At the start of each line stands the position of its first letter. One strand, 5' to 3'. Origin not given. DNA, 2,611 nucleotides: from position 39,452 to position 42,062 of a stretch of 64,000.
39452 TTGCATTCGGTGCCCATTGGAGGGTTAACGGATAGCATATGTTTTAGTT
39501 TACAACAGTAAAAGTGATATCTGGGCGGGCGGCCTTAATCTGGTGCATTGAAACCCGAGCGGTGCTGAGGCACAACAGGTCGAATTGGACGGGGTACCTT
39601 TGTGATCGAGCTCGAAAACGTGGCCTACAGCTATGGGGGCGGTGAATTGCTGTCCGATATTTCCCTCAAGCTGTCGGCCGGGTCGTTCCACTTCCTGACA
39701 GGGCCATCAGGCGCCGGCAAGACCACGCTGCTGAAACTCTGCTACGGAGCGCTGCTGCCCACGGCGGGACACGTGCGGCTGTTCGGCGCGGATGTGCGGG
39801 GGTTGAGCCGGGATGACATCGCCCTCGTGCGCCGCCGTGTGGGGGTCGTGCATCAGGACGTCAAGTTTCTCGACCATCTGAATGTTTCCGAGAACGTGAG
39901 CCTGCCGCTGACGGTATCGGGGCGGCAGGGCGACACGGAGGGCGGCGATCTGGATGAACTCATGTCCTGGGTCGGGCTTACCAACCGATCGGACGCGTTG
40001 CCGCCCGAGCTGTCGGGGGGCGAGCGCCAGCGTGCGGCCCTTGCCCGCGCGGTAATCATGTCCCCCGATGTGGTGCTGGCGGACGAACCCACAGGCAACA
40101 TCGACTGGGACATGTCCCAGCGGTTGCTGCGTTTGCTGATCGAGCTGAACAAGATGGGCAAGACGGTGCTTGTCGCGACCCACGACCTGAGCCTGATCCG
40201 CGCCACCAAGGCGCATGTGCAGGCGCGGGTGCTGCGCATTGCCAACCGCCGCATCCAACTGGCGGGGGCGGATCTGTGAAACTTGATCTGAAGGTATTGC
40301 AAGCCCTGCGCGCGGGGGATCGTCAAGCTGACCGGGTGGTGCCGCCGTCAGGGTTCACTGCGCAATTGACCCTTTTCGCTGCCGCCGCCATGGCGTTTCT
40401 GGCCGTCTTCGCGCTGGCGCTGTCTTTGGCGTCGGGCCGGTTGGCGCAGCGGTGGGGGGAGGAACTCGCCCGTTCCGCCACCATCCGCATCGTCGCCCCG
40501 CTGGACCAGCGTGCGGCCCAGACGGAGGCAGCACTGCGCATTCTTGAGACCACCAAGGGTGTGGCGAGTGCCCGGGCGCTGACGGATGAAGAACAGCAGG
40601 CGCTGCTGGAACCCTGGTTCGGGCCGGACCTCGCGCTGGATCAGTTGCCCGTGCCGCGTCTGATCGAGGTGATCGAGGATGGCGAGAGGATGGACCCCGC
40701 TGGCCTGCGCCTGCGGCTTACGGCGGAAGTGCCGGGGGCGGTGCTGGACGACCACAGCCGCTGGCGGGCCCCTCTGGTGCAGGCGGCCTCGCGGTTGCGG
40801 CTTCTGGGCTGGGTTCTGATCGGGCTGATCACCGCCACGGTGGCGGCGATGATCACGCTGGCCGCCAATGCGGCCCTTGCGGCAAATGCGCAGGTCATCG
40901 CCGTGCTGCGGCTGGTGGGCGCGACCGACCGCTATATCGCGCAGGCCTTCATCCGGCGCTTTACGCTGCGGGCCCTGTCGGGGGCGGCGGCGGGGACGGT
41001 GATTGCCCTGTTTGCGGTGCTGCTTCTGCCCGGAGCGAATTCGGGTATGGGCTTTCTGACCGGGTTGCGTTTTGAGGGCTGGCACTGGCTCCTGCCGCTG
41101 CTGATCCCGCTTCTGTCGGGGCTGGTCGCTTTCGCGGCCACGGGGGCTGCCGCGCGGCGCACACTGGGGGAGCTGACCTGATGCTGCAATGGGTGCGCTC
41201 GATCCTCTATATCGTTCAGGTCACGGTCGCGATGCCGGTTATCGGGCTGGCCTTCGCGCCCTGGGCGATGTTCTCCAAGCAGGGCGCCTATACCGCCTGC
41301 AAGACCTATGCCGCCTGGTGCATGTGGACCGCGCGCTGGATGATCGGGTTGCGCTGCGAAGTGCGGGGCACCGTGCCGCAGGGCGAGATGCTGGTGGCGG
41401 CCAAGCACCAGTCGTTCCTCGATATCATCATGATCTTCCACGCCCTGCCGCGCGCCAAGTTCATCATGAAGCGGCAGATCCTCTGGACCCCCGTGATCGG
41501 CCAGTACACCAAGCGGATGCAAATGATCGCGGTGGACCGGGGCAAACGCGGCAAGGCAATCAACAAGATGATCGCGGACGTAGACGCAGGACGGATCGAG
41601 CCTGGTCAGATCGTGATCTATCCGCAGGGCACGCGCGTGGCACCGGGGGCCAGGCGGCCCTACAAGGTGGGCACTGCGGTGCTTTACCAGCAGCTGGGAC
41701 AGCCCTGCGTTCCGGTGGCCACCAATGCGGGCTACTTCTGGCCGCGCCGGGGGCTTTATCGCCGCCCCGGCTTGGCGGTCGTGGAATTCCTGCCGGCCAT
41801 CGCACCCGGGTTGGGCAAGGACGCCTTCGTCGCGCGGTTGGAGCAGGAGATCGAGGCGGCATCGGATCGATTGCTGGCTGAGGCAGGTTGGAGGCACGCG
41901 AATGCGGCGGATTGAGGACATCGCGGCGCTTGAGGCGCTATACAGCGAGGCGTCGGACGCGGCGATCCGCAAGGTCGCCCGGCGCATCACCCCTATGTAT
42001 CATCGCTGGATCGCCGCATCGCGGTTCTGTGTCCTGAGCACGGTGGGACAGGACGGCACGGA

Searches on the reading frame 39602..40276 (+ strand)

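Call 75: search_protein_families(library=pfam, proteins=[window:39602-40276:+], max_evalue=0.00001)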
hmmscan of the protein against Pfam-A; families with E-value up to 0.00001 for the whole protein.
window:39602-40276:+ (225 aa): 2 families
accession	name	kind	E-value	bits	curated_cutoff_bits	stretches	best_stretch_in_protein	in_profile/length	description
PF00005.33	ABC_tran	-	6.2e-33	114.7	25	1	17-164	1-136/137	ABC transporter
PF13304.12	AAA_21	-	2.6e-07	31.5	27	0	72-199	182-303/304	AAA domain, putative AbiEii toxin, Type IV TA system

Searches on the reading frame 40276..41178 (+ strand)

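Call 75: search_protein_families(library=pfam, proteins=[window:40276-41178:+], max_evalue=0.00001)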
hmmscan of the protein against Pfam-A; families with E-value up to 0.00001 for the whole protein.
window:40276-41178:+ (301 aa): 1 family
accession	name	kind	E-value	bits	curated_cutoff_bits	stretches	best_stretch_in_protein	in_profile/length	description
PF02687.27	FtsX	-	6.3e-07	29.9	25.5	1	180-294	2-116/120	FtsX-like permease C-terminal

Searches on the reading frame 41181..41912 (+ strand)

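Call 75: search_protein_families(library=pfam, proteins=[window:41181-41912:+], max_evalue=0.00001)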
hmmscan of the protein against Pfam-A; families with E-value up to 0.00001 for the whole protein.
window:41181-41912:+ (244 aa): 1 family
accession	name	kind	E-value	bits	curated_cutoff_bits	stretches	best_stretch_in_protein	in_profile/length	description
PF01553.26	Acyltransferase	-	3.8e-17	62.8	23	1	61-180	4-130/132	Acyltransferase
